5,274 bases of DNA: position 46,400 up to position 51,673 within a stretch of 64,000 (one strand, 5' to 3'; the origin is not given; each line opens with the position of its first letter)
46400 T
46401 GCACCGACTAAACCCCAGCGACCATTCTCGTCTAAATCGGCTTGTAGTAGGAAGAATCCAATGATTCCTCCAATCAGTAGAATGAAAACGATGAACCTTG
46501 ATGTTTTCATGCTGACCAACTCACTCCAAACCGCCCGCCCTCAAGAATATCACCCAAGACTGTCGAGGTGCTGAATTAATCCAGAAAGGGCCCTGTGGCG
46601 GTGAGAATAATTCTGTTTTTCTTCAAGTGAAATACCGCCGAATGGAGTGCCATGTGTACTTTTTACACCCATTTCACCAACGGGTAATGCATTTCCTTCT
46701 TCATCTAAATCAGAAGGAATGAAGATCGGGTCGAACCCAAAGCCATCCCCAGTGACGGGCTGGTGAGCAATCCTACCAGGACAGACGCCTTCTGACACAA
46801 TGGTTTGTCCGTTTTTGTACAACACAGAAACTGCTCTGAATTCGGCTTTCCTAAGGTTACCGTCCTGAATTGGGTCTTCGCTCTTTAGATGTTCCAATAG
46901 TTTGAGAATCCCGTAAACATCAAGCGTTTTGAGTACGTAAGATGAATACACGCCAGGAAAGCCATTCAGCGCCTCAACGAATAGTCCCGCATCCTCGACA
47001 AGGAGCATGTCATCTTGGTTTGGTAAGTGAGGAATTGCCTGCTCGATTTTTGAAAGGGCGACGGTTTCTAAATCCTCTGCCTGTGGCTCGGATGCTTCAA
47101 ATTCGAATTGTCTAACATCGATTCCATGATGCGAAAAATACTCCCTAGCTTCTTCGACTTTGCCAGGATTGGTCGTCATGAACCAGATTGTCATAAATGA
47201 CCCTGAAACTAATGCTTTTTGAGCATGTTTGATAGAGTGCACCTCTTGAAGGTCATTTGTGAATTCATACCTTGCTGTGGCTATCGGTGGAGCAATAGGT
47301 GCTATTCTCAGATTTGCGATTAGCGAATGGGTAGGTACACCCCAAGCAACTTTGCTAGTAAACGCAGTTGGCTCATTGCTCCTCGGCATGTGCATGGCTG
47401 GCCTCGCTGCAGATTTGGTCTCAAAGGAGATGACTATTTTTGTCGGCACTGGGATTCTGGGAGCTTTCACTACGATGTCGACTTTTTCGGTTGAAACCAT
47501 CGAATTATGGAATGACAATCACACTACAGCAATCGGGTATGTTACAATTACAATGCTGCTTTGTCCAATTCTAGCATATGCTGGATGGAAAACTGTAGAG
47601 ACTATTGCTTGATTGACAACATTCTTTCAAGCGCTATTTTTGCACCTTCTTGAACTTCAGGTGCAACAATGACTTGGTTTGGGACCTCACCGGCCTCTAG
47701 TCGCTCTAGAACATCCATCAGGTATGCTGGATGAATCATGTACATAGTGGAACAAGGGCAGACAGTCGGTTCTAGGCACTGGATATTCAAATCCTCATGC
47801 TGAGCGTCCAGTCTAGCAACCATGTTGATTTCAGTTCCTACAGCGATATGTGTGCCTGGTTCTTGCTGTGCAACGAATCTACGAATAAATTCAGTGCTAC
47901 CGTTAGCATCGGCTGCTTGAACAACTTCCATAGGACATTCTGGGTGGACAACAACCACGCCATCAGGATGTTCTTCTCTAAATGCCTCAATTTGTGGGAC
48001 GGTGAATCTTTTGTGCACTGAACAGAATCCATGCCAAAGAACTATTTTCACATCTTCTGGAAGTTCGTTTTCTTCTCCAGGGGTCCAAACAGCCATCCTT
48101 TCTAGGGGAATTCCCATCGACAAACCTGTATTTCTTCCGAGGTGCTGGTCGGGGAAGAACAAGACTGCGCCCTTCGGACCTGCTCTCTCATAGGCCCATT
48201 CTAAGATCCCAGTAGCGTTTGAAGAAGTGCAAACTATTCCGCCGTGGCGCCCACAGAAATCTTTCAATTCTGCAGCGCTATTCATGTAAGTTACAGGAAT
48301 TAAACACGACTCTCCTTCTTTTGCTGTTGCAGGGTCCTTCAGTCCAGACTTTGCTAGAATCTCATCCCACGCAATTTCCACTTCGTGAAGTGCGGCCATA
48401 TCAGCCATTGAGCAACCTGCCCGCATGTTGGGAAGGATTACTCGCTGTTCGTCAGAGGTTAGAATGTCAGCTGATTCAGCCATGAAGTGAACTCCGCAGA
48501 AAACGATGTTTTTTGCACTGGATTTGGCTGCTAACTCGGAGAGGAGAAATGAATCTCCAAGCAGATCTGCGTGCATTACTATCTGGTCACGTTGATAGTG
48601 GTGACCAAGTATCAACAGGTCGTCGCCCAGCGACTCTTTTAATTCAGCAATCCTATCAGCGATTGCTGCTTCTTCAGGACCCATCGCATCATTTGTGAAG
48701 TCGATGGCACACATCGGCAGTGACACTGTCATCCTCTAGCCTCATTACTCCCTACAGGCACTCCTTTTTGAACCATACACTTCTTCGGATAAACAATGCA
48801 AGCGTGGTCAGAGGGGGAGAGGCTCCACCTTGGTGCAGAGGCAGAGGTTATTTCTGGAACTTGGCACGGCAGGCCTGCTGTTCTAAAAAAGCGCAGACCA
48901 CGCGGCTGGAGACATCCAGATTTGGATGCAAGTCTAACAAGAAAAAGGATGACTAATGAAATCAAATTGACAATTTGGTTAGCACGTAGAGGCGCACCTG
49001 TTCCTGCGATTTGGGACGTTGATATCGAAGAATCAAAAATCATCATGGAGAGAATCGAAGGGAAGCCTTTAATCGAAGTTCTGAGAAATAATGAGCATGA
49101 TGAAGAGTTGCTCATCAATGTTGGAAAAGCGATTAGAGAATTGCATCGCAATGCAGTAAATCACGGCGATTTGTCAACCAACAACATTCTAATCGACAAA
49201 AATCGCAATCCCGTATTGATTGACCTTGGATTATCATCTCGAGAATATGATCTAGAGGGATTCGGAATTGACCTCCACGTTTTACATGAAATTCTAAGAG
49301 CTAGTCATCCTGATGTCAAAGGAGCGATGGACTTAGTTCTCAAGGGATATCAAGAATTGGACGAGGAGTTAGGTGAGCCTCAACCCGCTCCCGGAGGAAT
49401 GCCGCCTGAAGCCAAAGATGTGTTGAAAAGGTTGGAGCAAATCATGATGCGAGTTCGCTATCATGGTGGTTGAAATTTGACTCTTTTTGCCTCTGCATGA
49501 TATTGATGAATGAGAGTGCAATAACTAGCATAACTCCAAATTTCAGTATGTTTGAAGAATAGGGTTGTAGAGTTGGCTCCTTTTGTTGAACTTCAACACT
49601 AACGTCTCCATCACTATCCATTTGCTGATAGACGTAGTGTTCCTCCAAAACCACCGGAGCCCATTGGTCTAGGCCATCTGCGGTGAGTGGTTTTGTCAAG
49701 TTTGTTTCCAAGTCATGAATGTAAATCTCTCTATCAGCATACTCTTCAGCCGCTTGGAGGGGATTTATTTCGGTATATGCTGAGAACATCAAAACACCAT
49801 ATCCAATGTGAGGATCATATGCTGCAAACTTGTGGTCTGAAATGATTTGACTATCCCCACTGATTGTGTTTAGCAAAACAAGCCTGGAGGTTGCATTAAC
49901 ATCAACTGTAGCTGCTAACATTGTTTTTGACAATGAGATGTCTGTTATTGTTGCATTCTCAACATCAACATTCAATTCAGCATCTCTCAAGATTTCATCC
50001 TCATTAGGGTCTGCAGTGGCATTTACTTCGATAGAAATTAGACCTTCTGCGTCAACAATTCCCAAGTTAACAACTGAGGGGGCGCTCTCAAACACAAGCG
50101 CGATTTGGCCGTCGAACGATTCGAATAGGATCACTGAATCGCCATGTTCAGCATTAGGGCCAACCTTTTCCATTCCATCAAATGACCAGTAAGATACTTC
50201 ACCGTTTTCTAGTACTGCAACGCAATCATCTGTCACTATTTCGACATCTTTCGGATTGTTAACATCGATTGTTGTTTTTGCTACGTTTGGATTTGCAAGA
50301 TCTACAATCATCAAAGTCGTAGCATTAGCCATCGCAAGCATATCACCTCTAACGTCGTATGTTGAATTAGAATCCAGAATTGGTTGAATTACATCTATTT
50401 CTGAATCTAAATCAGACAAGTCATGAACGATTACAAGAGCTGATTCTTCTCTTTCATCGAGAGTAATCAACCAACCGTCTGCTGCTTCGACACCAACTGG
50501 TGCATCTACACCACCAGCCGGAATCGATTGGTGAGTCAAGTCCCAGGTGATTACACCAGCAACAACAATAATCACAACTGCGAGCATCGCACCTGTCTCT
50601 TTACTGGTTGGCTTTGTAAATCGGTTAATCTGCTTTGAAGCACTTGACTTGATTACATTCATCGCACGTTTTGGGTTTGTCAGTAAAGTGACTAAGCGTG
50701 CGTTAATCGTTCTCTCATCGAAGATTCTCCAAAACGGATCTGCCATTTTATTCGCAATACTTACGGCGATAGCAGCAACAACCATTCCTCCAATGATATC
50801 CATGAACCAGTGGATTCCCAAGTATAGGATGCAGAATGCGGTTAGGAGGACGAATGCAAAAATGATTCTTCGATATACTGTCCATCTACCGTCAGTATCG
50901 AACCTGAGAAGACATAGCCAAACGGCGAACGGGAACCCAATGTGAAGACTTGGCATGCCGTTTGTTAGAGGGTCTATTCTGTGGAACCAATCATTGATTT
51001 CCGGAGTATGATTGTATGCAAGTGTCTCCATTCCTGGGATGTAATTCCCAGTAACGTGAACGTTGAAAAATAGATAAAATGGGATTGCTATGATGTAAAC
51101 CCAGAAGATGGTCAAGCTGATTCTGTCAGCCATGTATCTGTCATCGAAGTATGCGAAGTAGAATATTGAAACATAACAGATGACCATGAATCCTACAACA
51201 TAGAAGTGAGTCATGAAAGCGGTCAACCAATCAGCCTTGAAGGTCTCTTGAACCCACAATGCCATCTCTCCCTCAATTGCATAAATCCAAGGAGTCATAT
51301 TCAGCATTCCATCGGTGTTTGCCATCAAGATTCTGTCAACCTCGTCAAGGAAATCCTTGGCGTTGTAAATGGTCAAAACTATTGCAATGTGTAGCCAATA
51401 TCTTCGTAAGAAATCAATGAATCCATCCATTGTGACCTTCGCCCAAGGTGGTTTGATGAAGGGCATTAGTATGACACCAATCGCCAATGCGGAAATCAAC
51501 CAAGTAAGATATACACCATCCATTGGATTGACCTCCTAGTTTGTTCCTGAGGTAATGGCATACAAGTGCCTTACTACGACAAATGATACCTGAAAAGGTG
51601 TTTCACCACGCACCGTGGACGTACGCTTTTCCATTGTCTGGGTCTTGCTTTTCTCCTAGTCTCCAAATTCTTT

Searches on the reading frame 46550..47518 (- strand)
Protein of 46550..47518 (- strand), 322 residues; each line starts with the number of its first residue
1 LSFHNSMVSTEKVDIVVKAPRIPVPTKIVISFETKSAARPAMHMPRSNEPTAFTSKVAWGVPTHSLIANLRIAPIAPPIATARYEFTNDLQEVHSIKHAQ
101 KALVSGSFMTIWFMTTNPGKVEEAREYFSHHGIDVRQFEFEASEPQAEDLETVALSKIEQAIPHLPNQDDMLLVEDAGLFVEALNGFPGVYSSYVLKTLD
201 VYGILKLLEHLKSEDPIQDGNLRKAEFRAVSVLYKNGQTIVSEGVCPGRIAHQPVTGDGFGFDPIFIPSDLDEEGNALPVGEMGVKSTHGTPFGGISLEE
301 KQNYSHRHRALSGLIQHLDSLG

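Call 27: search_protein_families(library=pfam, proteins=[window:46550-47518:-], max_evalue=0.05)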
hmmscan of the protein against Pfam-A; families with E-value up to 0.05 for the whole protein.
window:46550-47518:- (322 aa): 1 family
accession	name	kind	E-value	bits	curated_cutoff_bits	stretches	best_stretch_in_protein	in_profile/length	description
PF01725.21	Ham1p_like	-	5.2e-38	131.2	22.5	1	111-316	1-185/186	Ham1 family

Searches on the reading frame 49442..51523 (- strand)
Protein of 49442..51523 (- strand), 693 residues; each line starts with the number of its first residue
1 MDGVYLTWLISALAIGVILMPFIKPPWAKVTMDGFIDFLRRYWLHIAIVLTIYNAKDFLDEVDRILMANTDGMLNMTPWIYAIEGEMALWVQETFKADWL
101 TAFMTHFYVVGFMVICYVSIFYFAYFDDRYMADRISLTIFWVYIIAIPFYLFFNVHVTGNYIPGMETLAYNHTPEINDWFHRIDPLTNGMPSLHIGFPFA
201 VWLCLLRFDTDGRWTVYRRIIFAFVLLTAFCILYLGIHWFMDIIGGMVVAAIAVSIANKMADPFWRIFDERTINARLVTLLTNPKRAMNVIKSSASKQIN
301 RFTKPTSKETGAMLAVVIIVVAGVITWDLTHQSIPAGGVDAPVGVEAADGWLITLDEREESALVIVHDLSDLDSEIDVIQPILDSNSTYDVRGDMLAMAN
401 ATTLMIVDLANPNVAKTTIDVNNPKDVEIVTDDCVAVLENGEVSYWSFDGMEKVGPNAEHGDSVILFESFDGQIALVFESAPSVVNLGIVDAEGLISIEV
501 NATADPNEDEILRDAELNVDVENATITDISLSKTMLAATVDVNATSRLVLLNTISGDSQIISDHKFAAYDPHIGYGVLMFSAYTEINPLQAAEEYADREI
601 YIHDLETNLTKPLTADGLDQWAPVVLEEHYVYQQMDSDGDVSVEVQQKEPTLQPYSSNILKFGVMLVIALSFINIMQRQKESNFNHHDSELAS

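Call 27: search_protein_families(library=pfam, proteins=[window:49442-51523:-], max_evalue=0.05)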
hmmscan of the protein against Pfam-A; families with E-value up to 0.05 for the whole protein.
window:49442-51523:- (693 aa): 2 families
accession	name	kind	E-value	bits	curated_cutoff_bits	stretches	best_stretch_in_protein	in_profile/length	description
PF14378.12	PAP2_3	-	2e-11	44.5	27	1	87-254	14-188/190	PAP2 superfamily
PF01569.27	PAP2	-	1.1e-07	32.1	27.2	1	180-259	47-123/130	PAP2 superfamily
